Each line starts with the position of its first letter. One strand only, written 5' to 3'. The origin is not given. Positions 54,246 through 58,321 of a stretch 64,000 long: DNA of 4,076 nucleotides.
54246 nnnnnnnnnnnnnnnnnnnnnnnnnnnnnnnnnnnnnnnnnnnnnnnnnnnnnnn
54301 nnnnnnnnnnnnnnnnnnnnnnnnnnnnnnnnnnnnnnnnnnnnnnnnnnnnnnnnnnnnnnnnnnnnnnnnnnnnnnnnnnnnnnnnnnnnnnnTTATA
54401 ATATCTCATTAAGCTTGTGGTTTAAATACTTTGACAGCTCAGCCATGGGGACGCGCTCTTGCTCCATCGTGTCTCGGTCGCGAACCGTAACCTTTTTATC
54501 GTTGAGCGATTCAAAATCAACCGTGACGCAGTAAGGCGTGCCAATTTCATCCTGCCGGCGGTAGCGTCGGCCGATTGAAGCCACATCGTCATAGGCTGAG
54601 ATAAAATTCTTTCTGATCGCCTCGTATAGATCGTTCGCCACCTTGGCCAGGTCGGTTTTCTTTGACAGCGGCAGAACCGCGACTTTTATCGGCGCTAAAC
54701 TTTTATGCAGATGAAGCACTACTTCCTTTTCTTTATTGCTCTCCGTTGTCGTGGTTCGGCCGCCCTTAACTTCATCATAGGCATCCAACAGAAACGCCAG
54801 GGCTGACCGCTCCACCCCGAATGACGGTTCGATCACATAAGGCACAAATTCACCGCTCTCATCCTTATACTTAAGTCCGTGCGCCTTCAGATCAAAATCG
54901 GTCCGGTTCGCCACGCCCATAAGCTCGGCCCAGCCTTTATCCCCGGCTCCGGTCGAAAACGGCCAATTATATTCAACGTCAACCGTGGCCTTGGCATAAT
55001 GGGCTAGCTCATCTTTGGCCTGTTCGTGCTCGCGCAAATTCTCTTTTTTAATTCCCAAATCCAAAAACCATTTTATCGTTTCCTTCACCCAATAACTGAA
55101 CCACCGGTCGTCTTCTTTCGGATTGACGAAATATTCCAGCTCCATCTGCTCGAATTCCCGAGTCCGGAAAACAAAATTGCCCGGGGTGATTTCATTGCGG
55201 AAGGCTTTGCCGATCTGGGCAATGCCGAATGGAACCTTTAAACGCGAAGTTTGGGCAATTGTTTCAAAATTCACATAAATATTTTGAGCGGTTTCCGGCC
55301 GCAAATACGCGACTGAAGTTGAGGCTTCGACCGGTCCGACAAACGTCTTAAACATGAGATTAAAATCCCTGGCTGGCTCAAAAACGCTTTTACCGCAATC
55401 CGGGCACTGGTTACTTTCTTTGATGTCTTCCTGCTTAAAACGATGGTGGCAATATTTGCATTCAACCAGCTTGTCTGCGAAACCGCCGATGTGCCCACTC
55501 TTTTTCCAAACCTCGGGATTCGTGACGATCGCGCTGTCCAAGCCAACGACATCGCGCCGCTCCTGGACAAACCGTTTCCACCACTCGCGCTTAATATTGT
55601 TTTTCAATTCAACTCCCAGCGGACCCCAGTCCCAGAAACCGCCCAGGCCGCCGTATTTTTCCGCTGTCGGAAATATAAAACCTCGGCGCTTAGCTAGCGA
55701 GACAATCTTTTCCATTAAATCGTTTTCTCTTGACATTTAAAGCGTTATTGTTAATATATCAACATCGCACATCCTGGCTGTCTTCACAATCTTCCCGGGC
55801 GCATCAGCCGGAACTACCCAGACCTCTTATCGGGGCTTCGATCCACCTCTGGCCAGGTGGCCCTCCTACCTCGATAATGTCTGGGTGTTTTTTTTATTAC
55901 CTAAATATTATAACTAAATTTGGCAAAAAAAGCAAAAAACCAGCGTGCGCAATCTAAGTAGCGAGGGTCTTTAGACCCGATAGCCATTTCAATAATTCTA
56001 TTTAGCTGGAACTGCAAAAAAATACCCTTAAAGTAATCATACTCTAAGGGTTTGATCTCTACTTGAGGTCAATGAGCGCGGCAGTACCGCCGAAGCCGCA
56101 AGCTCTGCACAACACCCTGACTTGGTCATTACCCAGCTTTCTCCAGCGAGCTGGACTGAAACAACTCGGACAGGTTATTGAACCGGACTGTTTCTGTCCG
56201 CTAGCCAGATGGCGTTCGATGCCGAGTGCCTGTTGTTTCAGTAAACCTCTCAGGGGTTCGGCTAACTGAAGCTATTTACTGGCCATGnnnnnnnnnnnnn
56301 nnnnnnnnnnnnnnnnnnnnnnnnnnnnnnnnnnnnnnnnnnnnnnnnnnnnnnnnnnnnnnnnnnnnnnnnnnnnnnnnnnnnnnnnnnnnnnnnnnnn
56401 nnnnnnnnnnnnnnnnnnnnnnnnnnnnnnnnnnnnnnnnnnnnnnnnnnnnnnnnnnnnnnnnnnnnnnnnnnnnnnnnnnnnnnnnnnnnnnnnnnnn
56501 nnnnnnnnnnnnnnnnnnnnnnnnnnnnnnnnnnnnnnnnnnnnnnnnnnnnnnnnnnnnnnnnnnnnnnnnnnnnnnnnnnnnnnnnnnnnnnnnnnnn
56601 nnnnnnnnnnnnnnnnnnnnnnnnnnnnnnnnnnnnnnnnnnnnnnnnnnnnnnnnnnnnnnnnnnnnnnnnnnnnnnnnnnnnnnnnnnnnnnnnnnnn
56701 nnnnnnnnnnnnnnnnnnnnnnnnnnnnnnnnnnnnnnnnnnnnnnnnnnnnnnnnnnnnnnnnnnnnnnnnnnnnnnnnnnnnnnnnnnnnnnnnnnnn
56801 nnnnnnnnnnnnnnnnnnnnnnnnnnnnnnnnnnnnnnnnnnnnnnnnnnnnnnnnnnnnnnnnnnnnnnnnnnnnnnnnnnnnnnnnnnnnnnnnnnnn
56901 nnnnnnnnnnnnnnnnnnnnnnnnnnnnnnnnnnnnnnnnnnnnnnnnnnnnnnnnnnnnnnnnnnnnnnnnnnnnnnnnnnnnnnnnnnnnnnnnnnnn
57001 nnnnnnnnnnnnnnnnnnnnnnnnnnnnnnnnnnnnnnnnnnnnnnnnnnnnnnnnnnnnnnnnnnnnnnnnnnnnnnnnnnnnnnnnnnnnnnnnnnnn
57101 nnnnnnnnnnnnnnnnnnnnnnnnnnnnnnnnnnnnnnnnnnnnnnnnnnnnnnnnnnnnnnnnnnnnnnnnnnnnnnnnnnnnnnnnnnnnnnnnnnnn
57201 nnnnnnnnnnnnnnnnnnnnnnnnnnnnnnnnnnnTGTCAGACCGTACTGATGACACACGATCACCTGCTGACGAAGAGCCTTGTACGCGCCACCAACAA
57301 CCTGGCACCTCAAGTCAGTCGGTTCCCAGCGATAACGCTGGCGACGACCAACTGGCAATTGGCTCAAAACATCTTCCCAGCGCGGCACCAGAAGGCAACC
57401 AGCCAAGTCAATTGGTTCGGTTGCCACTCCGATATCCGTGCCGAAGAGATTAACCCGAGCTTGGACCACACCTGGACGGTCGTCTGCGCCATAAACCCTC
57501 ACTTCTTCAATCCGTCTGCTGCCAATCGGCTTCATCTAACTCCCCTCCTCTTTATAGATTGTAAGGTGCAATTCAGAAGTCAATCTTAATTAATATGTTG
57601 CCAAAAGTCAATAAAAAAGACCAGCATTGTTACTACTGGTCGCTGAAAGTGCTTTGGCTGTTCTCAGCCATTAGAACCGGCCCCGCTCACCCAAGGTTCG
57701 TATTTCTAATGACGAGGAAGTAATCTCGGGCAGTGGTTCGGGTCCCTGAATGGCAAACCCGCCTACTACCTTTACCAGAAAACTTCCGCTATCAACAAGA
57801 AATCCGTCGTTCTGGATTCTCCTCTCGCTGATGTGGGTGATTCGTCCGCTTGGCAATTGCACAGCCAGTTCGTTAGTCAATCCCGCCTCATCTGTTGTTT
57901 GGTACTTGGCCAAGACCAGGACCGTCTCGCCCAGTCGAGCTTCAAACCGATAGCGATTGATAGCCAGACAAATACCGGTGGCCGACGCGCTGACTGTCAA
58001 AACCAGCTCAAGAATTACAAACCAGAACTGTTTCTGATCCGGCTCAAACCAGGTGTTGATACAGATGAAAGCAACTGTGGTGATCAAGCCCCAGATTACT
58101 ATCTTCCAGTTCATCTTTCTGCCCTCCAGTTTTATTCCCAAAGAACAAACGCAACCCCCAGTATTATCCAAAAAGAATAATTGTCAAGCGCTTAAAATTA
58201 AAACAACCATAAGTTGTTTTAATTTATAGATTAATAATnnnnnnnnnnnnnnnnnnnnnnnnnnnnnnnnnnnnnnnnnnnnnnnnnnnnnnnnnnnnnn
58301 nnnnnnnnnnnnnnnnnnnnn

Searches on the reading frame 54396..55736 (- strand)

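Call 4: search_protein_families(library=pfam, proteins=[window:54396-55736:-], max_evalue=0.1)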
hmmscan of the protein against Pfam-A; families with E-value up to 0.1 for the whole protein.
window:54396-55736:- (446 aa): 7 families
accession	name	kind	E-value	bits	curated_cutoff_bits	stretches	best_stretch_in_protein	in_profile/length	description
PF03129.25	HGTP_anticodon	-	3.3e-23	82.1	21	1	351-439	1-92/94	Anticodon binding domain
PF00587.30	tRNA-synt_2b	-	3.4e-11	44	29.3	1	143-313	11-173/179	tRNA synthetase class II core domain (G, H, P, S and T)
PF23145.1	Zf_2nd_IFT121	-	0.0036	17.4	25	1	89-115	15-41/45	IFT121, second zinc finger domain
PF23455.1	DUF7129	-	0.004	17.3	30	1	92-119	13-38/45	Domain of unknown function (DUF7129)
PF25054.1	PHD_pln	-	0.024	15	29.8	1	85-101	7-23/43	PHD-type zinc finger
PF01155.25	HypA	-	0.028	14.9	28.9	1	91-120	71-98/112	Hydrogenase/urease nickel incorporation, metallochaperone, hypA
PF07191.17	Zn_ribbon_6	-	0.08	13.4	25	0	91-118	17-39/67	Double zinc ribbon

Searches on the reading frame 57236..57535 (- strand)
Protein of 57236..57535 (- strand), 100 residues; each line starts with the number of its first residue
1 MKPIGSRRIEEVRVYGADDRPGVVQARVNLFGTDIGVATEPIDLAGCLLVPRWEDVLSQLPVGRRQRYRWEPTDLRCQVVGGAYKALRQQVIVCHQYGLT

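Call 83: search_solved_structures(query=A5, max_evalue=10, show_alignments=0)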
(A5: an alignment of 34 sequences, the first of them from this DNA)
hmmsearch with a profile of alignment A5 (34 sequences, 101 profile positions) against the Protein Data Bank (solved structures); distinct sequences matched with E-value up to 10: 0.

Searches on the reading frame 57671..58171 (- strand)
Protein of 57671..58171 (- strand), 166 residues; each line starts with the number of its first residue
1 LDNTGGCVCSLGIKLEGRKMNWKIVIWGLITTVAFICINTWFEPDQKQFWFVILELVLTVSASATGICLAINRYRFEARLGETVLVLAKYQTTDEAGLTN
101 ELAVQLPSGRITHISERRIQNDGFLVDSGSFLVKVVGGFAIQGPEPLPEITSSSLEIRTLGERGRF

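Call 4: search_protein_families(library=pfam, proteins=[window:57671-58171:-], max_evalue=0.1)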
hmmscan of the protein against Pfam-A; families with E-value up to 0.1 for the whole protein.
window:57671-58171:- (166 aa): 0 families

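Call 5: search_protein_families(library=padloc, proteins=[window:57671-58171:-], max_evalue=1)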
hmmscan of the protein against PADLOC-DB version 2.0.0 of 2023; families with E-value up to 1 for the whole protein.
window:57671-58171:- (166 aa): 0 families

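Call 6: search_protein_families(library=phrogs, proteins=[window:57671-58171:-], max_evalue=1)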
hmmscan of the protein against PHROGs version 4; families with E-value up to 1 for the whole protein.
window:57671-58171:- (166 aa): 1 family
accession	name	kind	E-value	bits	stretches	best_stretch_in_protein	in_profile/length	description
phrog_12392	-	unknown function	0.61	11.2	1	46-80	3-37/58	-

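Call 7: search_protein_families(library=ncbifam, proteins=[window:57671-58171:-], max_evalue=1)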
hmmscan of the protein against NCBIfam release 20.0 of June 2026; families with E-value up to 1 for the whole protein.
window:57671-58171:- (166 aa): 0 families

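Call 21: find_homologous_proteins(query=window:57671-58171:-, max_evalue=0.01)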
Query window:57671-58171:- (166 aa): 1 proteins with E <= 0.01 among 70 candidates.
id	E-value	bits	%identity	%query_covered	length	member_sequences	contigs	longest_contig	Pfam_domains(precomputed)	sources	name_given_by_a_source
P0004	9.3e-88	310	97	89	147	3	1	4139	-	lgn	-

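Call 59: find_encoding_contigs(protein=P0004, flank=5000, max_places=3)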
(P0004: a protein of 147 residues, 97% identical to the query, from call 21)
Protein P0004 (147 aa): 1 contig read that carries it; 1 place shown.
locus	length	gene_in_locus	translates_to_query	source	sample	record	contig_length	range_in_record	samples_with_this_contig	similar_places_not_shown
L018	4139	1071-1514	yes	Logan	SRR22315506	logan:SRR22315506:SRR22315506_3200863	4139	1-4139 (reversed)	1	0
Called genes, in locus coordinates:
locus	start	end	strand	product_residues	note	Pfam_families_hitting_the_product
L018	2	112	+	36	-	?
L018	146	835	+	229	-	-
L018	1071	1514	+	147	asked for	-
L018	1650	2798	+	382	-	-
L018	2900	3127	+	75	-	-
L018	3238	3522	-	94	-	-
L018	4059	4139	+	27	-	?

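Call 66: search_protein_families(library=pfam, proteins=[window:57671-58114:-], max_evalue=0.1)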
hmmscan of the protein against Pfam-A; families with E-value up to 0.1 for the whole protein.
window:57671-58114:- (147 aa): 1 family
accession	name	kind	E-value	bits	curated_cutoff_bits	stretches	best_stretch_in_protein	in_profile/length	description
PF06210.16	DUF1003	-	0.091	13.4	27.4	0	3-59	4-64/103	Protein of unknown function (DUF1003)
